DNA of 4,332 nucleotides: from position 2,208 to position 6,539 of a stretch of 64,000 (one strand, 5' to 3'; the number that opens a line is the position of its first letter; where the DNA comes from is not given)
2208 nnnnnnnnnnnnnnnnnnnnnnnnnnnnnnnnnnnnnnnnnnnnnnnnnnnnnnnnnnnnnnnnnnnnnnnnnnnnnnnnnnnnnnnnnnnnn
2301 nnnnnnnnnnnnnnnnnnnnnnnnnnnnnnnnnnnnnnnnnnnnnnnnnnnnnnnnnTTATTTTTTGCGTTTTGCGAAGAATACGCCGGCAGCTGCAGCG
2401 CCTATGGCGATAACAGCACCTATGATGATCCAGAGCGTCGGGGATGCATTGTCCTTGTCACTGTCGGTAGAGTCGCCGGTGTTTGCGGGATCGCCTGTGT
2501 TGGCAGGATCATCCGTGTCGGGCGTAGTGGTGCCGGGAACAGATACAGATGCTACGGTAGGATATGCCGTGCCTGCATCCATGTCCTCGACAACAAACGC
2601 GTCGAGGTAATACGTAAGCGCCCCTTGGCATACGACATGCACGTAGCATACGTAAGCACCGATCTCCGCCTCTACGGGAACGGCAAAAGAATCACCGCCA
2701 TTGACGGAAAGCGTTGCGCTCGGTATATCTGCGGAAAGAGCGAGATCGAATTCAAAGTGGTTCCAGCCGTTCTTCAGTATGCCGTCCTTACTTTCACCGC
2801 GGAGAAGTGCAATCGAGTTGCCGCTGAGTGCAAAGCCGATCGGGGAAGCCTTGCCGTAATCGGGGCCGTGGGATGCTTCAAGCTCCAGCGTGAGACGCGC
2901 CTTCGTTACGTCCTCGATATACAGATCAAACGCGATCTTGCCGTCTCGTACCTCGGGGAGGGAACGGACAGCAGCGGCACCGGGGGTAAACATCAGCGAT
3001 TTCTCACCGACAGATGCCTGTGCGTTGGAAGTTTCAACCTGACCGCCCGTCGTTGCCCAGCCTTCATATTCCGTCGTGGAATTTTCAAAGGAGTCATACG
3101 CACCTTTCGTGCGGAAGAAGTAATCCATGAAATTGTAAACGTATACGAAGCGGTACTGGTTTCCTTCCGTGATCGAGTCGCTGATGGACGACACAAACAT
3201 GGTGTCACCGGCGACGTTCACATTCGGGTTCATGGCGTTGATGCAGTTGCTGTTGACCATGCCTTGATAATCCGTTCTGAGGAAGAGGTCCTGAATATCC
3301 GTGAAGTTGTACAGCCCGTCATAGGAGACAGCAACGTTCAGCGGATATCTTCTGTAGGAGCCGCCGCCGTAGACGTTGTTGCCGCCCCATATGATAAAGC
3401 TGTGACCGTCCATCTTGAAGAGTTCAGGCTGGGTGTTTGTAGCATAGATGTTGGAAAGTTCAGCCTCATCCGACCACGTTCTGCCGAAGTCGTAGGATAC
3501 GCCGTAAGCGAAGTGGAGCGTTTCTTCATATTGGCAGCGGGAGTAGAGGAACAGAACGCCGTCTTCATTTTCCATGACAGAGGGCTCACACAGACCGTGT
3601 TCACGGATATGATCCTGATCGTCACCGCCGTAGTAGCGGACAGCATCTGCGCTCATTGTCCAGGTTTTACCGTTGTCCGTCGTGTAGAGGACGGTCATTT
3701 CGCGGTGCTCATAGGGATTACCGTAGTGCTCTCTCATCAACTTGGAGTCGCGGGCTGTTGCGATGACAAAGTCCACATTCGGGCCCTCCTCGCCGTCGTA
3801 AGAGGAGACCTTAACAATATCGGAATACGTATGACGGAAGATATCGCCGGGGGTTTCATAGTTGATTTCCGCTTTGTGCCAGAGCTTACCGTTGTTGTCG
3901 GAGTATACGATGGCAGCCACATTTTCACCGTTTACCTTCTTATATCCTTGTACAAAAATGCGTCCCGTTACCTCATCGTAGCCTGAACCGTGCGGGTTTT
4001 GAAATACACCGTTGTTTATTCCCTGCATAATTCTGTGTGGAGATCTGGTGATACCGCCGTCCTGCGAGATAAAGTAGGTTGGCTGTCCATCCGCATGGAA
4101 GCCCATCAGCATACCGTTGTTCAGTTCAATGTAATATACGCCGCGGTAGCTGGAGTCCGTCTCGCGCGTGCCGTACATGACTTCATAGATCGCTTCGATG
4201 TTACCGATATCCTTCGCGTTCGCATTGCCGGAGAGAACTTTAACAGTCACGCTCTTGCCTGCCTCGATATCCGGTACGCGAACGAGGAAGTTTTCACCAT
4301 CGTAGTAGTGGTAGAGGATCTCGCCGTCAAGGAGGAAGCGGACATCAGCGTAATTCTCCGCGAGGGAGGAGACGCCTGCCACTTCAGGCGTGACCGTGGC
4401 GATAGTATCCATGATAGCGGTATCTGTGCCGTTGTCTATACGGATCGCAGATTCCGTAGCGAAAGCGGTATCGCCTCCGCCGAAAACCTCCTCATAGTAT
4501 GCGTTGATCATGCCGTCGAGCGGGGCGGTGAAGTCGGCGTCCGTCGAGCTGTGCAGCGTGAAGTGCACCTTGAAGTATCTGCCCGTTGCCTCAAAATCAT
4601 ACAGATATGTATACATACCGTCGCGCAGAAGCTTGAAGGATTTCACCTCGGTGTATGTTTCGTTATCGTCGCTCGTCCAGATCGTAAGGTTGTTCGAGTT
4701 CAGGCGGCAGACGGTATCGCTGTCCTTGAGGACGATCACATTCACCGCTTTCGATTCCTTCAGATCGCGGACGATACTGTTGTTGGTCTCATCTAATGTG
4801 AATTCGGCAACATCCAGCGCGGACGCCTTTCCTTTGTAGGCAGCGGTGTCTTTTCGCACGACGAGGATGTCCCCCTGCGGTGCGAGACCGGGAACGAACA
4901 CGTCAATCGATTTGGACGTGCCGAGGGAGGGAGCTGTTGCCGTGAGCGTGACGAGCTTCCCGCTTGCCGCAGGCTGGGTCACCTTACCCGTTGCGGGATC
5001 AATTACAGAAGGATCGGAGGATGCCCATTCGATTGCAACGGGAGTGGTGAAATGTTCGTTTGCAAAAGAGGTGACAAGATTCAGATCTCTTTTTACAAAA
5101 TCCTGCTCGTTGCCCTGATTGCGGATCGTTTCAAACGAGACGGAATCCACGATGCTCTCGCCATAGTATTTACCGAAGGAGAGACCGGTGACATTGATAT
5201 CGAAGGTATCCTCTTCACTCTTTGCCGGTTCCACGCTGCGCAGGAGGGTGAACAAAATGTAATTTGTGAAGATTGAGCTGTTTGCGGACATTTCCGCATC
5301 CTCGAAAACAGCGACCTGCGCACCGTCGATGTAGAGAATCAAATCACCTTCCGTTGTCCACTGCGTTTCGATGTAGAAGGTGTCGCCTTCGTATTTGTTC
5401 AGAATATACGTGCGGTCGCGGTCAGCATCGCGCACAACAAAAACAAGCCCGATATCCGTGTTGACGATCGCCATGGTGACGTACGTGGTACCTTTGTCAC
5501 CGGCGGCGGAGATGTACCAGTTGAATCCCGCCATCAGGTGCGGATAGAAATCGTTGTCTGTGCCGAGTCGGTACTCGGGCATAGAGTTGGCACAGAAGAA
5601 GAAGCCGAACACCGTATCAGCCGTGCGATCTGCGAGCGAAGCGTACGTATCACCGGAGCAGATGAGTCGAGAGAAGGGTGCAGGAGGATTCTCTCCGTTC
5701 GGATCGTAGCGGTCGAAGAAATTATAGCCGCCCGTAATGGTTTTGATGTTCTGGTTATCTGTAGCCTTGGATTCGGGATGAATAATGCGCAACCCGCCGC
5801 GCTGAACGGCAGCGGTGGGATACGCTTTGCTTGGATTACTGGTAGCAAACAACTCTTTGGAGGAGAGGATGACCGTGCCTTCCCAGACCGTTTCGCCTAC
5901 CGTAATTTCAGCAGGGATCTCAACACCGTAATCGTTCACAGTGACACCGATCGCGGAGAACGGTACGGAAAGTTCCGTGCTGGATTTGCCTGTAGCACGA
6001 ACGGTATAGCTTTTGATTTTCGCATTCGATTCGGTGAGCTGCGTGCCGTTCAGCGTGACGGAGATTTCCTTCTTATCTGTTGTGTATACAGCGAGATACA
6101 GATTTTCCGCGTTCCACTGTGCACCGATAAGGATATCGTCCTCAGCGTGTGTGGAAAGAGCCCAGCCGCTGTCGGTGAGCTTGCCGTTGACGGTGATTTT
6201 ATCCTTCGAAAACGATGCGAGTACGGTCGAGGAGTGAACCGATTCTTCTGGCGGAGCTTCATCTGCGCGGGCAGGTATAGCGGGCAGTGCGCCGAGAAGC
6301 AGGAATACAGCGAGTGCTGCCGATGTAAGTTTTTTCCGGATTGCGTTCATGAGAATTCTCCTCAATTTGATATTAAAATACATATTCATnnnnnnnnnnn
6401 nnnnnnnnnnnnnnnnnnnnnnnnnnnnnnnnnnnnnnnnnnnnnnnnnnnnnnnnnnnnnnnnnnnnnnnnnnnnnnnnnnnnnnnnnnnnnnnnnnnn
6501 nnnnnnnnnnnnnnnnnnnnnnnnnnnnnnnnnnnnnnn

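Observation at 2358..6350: Module order I have not seen described: four or five lectin-like beta-sandwiches, then a propeller, a jelly roll and a TM tail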

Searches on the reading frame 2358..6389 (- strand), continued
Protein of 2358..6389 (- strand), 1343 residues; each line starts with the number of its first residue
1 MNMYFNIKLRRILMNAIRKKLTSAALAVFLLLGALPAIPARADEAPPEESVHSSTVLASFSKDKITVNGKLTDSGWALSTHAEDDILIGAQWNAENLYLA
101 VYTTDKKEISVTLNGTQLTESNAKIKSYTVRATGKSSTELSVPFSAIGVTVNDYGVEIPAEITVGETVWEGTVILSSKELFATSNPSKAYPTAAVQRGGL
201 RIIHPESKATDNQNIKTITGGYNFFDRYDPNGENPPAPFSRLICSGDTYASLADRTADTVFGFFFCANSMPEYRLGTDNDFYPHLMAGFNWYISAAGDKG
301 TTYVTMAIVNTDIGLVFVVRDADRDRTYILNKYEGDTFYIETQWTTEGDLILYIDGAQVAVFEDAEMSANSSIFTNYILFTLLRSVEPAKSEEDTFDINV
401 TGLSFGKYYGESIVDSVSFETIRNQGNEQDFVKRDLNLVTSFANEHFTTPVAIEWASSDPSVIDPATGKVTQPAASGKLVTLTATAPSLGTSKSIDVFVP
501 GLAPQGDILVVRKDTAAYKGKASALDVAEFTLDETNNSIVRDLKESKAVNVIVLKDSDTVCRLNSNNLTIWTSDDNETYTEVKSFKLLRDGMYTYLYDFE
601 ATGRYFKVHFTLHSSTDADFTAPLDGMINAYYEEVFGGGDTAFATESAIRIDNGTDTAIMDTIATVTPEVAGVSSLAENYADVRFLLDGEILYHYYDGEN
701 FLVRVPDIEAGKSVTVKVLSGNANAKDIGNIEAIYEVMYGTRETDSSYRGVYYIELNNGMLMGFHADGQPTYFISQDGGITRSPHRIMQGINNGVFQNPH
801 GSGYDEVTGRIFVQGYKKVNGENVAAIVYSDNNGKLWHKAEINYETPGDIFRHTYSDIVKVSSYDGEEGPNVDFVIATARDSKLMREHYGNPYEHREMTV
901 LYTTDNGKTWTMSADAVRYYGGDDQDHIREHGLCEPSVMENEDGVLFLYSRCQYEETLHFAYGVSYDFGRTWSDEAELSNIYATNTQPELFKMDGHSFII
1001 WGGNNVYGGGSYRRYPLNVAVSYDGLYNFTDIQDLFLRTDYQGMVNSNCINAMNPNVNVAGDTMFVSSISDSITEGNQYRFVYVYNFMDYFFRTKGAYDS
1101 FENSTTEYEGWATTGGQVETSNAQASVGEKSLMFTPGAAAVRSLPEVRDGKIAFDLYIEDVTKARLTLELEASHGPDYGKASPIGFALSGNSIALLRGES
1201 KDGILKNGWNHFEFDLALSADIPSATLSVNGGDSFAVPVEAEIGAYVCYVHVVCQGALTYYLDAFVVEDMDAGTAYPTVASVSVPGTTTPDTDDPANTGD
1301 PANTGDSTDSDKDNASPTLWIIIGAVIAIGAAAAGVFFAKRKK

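Call 82: search_protein_families(library=pfam, proteins=[P0033, P0053, P0048, P0036], max_evalue=0.001)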
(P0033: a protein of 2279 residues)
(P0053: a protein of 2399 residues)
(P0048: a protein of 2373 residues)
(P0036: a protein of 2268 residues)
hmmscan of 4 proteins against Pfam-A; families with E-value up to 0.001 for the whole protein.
P0033 (2279 aa): 5 families
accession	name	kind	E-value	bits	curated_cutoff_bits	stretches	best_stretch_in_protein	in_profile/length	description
PF20578.4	aBig_2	-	2.4e-20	72.6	27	2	388-461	14-87/89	Atrophied bacterial Ig domain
PF13088.12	BNR_2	-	2.5e-13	50.4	31.4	1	1615-1891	17-257/277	BNR repeat-like domain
PF02012.26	BNR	-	1.6e-06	27.7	27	0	1749-1758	2-11/12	BNR/Asp-box repeat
PF00404.24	Dockerin_1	-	8.5e-06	26.3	22.9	1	2216-2267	1-52/57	Dockerin type I domain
PF21471.3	Reelin_subrepeat-B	-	0.00075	19.7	27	0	1727-1765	40-77/127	Reelin subrepeat B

P0053 (2399 aa): 5 families
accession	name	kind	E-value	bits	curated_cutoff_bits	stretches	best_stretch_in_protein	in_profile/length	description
PF00395.25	SLH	-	3.6e-27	94.5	20.8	2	2347-2389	1-43/44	S-layer homology domain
PF20578.4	aBig_2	-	6.8e-26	90.3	27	3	1289-1361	15-87/89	Atrophied bacterial Ig domain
PF13088.12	BNR_2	-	5.3e-18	65.8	31.4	1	1630-1891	19-257/277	BNR repeat-like domain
PF02012.26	BNR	-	8.3e-08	31.5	27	0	1696-1707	1-12/12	BNR/Asp-box repeat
PF02368.24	Big_2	-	5.9e-05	23.4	22.8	1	2147-2208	17-74/79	Bacterial Ig-like domain (group 2)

P0048 (2373 aa): 7 families
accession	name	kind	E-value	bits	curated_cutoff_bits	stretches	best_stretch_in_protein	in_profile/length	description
PF20578.4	aBig_2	-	1.4e-31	108.6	27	3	424-496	15-87/89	Atrophied bacterial Ig domain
PF00395.25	SLH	-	2.7e-27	94.9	20.8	2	2261-2304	1-44/44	S-layer homology domain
PF13088.12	BNR_2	-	3.8e-13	49.9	31.4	1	1673-1934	13-255/277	BNR repeat-like domain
PF13859.12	BNR_3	-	2.3e-06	27.7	27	1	1709-1876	62-215/308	BNR repeat-like domain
PF00754.31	F5_F8_type_C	-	2.8e-06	27.9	28.2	1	1439-1518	35-117/127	F5/8 type C domain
PF02012.26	BNR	-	6.6e-06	25.8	27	0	1683-1693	1-11/12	BNR/Asp-box repeat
PF22633.2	F5_F8_type_C_2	-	0.00023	22.2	27.8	0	1436-1511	17-91/91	NedA-like, galactose-binding domain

P0036 (2268 aa): 3 families
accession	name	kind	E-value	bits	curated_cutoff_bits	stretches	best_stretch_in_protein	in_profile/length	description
PF13088.12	BNR_2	-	5e-12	46.2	31.4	1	1555-1755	78-255/277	BNR repeat-like domain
PF20578.4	aBig_2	-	5.7e-08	32.9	27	1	1164-1228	14-75/89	Atrophied bacterial Ig domain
PF02012.26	BNR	-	2e-06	27.4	27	0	1624-1635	1-12/12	BNR/Asp-box repeat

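Call 86: list_cluster_members(proteins=[P0002, P0003, P0006, P0013, P0015, P0022, P0031, P0016])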
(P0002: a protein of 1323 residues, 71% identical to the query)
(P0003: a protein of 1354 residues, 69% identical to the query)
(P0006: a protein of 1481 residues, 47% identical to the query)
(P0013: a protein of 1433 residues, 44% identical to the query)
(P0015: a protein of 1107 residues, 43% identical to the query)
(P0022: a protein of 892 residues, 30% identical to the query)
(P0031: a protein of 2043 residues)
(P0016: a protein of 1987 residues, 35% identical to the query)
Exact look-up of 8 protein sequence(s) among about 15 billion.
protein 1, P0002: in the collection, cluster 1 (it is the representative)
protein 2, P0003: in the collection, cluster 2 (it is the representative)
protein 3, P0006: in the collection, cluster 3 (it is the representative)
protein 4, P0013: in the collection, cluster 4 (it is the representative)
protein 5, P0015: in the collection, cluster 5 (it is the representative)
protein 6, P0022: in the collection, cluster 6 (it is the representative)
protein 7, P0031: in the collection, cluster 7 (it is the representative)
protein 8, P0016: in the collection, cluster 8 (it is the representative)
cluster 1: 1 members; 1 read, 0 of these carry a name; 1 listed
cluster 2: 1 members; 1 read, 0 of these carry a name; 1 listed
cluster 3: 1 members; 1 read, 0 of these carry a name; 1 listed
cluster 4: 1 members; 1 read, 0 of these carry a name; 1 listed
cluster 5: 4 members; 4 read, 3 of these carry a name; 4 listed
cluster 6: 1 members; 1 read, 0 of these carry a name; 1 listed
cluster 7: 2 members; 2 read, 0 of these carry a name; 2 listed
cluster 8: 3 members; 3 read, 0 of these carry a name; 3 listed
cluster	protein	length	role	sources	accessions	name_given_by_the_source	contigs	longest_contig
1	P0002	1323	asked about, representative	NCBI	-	-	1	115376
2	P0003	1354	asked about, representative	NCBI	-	-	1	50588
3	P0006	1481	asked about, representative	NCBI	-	-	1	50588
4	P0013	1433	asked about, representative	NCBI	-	-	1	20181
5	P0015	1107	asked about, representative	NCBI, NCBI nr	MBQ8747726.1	MAG: exo-alpha-sialidase, partial [Clostridia bacterium] | exo-alpha-sialidase [Clostridia bacterium]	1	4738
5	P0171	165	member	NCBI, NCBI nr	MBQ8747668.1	MAG: hypothetical protein IJZ08_07380, partial [Clostridia bacterium] | hypothetical protein [Clostridia bacterium]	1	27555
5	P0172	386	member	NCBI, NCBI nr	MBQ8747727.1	MAG: hypothetical protein IJZ08_07675, partial [Clostridia bacterium] | hypothetical protein [Clostridia bacterium]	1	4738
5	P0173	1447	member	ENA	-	-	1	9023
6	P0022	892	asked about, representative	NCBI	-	-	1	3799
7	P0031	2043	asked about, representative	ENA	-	-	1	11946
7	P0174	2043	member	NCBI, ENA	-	-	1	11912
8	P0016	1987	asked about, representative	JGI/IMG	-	-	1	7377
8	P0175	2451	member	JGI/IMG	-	-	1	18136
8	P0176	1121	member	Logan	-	-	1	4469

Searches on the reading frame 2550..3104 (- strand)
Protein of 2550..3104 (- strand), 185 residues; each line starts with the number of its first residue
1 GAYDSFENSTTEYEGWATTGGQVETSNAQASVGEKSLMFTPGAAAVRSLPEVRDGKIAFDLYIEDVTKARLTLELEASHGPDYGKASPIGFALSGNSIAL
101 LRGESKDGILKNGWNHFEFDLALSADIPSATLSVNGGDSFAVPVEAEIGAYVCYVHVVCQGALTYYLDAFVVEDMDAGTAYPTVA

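Call 53: search_solved_structures(query=A9, max_evalue=10, show_alignments=1)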
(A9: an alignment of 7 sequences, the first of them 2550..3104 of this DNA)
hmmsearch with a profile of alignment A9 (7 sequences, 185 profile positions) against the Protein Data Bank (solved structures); distinct sequences matched with E-value up to 10: 1.
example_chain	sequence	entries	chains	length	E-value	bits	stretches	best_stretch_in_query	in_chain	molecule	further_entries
4xuo_A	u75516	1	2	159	1.1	12.2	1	5-45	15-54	Endo-1,4-beta-xylanase C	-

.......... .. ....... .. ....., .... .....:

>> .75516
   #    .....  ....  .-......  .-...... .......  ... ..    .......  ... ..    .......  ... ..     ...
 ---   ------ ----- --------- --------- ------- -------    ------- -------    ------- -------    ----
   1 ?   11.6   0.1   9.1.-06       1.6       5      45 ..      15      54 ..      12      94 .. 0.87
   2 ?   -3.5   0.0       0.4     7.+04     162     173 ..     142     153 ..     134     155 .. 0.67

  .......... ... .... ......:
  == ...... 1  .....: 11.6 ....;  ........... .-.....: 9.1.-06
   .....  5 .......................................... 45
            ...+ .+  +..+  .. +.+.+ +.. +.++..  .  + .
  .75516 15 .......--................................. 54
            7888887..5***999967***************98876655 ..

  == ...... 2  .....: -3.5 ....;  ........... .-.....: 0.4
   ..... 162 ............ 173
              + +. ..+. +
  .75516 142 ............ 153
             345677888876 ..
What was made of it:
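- Checked: It has no sequence family (call 53).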
